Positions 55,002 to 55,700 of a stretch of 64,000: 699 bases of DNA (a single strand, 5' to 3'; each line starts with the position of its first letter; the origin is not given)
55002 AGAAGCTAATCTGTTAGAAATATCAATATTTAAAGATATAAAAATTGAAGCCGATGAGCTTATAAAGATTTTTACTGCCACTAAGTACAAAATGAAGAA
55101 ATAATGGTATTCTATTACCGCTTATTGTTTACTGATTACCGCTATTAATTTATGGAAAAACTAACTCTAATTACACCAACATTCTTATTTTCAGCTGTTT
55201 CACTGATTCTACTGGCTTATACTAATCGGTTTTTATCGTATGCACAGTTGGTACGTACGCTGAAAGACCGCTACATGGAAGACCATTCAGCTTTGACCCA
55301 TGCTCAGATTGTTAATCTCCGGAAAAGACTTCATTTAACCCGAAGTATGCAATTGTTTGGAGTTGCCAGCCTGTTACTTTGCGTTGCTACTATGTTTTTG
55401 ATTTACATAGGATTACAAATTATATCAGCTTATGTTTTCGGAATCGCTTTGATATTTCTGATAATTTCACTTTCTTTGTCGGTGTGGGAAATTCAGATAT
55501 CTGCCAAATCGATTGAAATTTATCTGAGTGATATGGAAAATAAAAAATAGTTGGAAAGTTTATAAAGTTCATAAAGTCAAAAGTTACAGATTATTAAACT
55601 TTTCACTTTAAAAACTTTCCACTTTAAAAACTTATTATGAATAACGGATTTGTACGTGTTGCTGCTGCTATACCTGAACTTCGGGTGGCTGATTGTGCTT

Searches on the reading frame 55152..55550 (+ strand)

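Call 19: search_protein_families(library=pfam, proteins=[window:55152-55550:+])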
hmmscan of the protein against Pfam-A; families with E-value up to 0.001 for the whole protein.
window:55152-55550:+ (132 aa): 1 family
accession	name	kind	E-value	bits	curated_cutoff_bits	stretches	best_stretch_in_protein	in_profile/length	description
PF11026.13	DUF2721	-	2.5e-36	124.8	28.3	1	6-123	1-129/129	Protein of unknown function (DUF2721)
